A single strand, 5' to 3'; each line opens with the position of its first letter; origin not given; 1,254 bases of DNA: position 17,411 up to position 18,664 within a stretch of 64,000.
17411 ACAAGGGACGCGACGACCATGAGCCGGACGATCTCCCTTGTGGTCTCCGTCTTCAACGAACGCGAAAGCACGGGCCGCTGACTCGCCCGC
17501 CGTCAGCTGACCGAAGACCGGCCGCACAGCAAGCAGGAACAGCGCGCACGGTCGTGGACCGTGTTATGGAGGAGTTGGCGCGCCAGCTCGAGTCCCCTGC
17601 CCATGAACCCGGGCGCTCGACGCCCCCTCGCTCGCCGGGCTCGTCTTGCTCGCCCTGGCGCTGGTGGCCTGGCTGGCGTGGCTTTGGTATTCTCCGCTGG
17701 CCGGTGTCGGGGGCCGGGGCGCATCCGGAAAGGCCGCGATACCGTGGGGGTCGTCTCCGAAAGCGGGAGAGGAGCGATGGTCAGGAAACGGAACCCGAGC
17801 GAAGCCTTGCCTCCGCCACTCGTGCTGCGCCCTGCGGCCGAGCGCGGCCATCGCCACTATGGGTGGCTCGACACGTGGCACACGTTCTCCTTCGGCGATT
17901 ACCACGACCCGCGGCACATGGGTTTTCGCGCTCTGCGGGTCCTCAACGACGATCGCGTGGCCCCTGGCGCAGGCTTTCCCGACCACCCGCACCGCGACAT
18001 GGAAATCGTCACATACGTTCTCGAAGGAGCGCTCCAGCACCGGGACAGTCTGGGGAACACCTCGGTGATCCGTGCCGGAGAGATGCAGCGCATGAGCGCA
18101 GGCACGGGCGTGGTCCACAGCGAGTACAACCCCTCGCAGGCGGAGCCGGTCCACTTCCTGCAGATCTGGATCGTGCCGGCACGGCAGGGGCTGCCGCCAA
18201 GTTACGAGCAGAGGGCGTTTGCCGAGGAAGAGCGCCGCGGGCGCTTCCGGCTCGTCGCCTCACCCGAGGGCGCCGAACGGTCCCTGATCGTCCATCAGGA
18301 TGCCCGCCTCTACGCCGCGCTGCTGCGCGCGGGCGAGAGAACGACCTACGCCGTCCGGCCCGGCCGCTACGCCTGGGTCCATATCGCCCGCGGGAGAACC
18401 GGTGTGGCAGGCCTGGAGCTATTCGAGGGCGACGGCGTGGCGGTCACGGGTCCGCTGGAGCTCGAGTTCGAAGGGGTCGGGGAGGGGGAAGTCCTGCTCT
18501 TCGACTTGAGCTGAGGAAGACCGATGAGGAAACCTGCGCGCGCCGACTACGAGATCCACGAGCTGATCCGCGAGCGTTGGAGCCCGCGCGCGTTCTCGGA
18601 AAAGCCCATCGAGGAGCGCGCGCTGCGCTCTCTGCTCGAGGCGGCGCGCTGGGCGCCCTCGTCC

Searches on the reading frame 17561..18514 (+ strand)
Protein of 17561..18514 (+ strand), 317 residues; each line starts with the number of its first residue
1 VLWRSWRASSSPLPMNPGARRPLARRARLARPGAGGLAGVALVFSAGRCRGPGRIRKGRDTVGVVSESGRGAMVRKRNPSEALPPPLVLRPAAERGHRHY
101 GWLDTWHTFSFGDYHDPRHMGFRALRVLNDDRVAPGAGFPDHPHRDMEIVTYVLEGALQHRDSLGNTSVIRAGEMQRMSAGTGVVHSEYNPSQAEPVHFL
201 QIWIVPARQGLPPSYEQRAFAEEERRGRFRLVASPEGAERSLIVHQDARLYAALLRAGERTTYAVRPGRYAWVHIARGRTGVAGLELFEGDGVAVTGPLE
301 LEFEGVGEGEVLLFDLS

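Call 41: search_protein_families(library=pfam, proteins=[window:17561-18514:+], max_evalue=0.1)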
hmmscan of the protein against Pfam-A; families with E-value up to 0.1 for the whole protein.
window:17561-18514:+ (317 aa): 4 families
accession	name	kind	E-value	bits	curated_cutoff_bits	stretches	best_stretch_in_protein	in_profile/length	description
PF02678.22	Pirin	-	4.8e-38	129.9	26.1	1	95-204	8-108/108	Pirin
PF17954.7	Pirin_C_2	-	8.6e-24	84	22.9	1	231-316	1-86/86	Quercetinase C-terminal cupin domain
PF07883.17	Cupin_2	-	2.9e-07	30.5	27.2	1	132-202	4-69/70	Cupin domain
PF12973.13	Cupin_7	-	0.047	14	27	0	132-162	39-68/105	ChrR Cupin-like domain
